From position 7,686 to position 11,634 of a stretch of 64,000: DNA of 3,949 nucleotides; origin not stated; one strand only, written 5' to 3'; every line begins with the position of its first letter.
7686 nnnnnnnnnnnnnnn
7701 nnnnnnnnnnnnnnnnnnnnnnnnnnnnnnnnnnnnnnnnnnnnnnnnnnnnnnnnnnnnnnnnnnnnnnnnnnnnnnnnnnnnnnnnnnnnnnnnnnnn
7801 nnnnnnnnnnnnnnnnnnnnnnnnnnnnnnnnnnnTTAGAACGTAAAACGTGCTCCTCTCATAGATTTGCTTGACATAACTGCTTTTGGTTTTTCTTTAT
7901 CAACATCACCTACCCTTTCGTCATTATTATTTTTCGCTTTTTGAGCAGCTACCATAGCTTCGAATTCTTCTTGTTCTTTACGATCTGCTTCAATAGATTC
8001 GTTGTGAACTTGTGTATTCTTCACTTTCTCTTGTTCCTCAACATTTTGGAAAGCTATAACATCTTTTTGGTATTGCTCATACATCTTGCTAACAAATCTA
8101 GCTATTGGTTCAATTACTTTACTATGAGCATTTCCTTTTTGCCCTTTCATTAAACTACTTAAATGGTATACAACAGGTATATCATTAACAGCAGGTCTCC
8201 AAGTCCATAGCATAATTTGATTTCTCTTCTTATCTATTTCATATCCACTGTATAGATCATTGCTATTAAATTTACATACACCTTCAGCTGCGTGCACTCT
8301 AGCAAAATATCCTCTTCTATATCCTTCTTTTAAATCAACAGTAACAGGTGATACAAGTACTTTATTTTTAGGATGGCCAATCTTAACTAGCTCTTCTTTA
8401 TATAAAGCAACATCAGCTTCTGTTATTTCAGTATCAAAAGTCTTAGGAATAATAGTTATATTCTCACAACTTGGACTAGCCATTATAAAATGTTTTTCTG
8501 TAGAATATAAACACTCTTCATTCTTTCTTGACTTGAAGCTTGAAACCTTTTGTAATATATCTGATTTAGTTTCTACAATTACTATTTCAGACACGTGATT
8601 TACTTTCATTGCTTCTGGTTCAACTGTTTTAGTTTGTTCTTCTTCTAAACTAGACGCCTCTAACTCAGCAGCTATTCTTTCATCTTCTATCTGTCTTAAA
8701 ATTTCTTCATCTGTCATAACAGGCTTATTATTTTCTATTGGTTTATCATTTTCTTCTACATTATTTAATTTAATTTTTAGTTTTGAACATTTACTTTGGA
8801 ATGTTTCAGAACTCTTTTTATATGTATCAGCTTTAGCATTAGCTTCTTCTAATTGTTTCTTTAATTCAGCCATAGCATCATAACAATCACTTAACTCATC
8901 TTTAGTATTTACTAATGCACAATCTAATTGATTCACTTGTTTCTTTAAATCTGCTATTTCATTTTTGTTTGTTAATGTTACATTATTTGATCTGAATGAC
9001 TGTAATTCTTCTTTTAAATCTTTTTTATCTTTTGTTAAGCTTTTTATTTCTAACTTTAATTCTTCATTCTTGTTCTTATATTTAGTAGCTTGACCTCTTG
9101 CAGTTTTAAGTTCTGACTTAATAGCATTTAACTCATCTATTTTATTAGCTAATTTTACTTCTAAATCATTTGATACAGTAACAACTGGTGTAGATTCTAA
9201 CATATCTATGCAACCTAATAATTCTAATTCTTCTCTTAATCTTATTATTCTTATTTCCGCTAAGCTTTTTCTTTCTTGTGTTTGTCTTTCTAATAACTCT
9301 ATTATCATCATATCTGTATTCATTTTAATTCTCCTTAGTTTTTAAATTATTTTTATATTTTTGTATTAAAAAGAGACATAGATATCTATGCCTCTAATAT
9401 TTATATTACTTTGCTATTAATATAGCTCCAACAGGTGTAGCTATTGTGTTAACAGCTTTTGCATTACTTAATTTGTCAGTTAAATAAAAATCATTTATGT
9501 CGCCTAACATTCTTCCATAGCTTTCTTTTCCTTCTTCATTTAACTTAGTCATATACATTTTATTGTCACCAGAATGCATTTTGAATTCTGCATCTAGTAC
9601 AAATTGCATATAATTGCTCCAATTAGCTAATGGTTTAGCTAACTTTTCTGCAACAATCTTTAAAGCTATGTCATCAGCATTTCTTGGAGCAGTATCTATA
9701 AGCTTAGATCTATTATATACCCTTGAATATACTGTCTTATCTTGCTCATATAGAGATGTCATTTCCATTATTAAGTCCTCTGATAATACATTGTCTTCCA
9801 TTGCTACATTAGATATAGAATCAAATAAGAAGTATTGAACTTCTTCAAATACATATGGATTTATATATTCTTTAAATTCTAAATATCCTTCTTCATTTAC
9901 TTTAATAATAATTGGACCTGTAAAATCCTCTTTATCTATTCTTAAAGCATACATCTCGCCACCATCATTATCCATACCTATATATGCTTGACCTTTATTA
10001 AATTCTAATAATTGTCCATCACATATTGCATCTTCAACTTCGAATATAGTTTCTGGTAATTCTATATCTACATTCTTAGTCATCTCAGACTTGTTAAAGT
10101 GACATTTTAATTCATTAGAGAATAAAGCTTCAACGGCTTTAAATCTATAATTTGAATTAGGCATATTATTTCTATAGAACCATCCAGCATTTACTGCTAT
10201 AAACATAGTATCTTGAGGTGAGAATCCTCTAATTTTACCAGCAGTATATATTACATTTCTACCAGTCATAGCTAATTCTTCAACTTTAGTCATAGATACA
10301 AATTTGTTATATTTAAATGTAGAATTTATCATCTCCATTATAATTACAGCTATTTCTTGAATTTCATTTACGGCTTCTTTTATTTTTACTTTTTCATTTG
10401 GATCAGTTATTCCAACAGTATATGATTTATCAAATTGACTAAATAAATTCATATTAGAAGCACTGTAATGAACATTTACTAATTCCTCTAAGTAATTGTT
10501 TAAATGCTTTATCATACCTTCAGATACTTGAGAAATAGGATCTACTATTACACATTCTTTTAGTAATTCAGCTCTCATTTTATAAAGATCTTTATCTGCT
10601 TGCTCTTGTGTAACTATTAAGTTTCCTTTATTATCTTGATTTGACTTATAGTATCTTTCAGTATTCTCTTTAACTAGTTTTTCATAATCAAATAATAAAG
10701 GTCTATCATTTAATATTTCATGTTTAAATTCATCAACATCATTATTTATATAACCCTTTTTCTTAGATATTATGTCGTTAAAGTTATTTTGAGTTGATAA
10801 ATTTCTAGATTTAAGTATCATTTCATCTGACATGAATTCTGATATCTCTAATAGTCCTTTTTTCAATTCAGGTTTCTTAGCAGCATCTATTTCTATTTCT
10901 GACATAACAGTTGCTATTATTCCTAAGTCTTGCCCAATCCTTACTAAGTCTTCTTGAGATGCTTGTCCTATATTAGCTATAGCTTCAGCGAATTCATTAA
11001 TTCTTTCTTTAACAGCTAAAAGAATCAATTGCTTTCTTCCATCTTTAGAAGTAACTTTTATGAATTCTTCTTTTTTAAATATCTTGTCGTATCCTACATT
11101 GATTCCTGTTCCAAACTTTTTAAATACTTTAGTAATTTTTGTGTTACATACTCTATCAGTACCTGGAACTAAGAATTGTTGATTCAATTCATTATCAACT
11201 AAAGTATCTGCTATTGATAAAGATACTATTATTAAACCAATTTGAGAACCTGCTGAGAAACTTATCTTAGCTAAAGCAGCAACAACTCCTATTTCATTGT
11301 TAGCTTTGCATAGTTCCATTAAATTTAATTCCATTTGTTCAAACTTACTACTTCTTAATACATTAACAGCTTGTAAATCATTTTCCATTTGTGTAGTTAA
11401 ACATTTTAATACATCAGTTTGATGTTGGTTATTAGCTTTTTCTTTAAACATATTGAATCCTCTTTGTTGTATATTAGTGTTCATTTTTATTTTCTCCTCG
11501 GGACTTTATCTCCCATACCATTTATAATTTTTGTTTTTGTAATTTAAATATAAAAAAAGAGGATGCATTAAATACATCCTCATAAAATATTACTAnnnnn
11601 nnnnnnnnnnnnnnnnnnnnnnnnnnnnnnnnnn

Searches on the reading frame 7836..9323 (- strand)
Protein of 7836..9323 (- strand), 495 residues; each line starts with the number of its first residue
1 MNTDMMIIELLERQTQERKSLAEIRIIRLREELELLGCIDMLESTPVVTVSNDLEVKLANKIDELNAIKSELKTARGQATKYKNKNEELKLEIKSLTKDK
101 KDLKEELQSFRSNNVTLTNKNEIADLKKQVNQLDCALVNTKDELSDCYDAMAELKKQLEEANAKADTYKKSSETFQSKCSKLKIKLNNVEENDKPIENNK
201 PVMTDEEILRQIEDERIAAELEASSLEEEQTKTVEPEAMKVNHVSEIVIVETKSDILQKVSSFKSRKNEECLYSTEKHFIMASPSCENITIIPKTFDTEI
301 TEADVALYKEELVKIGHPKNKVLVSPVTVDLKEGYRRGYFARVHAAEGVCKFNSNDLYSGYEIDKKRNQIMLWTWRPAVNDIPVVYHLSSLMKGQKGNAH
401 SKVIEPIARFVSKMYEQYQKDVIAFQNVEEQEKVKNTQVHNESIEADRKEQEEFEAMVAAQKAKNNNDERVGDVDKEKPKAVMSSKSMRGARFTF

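Call 29: search_protein_families(library=phrogs, proteins=[window:7836-9323:-], max_evalue=0.01)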
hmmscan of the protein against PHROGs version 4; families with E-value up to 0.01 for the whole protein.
window:7836-9323:- (495 aa): 1 family
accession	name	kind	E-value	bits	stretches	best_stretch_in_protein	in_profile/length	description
phrog_1272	-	tail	0.00012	20.9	1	52-215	59-218/1606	tail length tape measure protein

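Call 30: search_protein_families(library=pfam, proteins=[window:7836-9323:-], max_evalue=0.01)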
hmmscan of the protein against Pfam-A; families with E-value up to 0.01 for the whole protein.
window:7836-9323:- (495 aa): 1 family
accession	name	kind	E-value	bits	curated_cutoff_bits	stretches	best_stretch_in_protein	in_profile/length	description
PF17675.6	APG6_N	-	0.0027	18.6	45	1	87-198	12-123/132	Apg6 coiled-coil region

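Call 58: search_solved_structures(query=window:7836-9323:-, max_evalue=1)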
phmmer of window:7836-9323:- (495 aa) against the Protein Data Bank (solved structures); distinct sequences matched with E-value up to 1: 0.

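Call 72: search_protein_families(library=ncbifam, proteins=[window:7836-9323:-], max_evalue=0.01)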
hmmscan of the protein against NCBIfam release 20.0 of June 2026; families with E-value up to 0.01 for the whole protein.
window:7836-9323:- (495 aa): 3 families
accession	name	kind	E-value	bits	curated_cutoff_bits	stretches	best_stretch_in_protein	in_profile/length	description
TIGR02168.1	SMC_prok_B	equivalog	3.4e-05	21.8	567.35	1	54-238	684-871/1181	chromosome segregation protein SMC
TIGR02169.1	SMC_prok_A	equivalog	0.00044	18.1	729.4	1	53-240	320-509/1165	chromosome segregation protein SMC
NF040738.1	nickel_Mua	equivalog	0.0044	17.1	75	1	59-132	28-101/185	nickel-binding protein Mua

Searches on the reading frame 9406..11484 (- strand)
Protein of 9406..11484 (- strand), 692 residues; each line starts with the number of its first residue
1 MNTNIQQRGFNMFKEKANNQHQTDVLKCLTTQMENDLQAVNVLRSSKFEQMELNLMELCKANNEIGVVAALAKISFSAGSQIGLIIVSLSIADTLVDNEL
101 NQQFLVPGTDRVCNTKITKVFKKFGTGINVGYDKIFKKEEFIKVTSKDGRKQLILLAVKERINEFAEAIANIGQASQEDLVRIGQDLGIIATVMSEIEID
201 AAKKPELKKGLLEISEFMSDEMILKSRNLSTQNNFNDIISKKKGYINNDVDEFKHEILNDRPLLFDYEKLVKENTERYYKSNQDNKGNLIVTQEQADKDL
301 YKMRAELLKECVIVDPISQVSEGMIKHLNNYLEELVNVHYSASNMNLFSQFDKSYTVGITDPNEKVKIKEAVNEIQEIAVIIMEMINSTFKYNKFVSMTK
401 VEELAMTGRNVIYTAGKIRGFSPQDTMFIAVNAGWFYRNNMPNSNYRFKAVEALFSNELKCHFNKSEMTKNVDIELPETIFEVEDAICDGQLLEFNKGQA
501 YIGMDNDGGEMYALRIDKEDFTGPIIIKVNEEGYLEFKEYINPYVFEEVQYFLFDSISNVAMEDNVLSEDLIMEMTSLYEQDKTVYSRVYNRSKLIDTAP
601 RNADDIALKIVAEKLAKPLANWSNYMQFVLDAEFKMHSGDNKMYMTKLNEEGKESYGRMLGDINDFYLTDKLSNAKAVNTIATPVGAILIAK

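Call 18: find_encoding_contigs(protein=window:9406-11484:-, flank=10000, max_places=6)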
Protein window:9406-11484:- (692 aa): 2 contigs read that carry it; 2 places shown.
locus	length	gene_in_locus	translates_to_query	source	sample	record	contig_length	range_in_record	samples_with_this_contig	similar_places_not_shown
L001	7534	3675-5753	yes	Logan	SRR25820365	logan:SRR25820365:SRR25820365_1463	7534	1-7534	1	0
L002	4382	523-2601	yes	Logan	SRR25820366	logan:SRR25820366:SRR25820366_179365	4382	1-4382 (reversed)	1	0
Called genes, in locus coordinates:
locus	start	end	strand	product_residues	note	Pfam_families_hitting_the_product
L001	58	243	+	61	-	-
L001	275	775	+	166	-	-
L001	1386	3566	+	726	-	-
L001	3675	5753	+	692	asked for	-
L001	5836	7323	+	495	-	-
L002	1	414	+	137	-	?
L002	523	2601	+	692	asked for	-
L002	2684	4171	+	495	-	-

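Call 29: search_protein_families(library=phrogs, proteins=[window:9406-11484:-], max_evalue=0.01)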
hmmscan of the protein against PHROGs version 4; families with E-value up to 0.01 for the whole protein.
window:9406-11484:- (692 aa): 0 families

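Call 30: search_protein_families(library=pfam, proteins=[window:9406-11484:-], max_evalue=0.01)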
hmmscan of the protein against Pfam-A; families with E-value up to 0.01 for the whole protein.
window:9406-11484:- (692 aa): 0 families

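Call 57: search_solved_structures(query=window:9406-11484:-, max_evalue=1)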
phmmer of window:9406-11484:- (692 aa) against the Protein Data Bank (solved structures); distinct sequences matched with E-value up to 1: 0.

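Call 72: search_protein_families(library=ncbifam, proteins=[window:9406-11484:-], max_evalue=0.01)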
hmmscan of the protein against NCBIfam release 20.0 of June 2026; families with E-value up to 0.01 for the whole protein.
window:9406-11484:- (692 aa): 0 families
